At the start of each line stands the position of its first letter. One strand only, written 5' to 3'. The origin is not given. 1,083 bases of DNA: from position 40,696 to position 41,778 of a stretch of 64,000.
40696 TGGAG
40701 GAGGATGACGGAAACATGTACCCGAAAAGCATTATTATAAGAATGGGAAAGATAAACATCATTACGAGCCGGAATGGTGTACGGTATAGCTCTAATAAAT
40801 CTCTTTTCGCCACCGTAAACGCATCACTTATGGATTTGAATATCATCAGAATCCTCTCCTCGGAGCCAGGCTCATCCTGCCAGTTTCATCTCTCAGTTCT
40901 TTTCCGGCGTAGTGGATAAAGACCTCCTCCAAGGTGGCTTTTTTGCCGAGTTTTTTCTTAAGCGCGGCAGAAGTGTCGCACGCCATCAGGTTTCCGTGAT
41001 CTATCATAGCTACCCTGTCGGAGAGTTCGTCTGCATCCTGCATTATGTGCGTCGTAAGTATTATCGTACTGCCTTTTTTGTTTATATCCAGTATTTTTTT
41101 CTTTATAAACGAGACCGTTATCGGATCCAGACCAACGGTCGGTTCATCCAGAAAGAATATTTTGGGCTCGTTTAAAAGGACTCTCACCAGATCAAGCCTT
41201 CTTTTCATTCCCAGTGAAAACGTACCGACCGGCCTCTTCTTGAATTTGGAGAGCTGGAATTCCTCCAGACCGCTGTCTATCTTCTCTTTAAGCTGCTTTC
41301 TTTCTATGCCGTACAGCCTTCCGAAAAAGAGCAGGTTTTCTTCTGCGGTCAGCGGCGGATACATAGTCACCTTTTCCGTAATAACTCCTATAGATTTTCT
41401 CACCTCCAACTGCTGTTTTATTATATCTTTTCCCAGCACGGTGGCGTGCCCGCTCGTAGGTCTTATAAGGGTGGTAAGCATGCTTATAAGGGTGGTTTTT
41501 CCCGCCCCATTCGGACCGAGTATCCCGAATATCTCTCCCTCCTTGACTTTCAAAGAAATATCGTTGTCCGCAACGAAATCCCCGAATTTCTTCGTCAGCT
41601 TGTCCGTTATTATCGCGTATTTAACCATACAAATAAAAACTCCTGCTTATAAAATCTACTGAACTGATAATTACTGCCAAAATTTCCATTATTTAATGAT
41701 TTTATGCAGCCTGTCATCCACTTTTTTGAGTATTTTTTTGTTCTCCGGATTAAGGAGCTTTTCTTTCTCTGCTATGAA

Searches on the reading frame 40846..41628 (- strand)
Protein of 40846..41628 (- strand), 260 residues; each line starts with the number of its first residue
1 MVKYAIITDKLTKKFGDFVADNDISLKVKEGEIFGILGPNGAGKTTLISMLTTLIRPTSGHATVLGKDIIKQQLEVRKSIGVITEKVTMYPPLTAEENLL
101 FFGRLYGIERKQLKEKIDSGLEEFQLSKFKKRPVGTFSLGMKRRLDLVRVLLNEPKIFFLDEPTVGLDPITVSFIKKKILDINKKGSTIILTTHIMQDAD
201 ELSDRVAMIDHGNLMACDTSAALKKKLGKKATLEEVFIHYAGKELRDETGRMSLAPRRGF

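Call 72: search_protein_families(library=pfam, proteins=[window:40846-41628:-], max_evalue=0.00001)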
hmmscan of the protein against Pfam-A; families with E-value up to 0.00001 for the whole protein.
window:40846-41628:- (260 aa): 2 families
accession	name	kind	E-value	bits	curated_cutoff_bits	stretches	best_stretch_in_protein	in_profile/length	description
PF00005.33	ABC_tran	-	2e-34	119.6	25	1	22-164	2-136/137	ABC transporter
PF13304.12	AAA_21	-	3.4e-13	50.7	27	1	104-194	220-298/304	AAA domain, putative AbiEii toxin, Type IV TA system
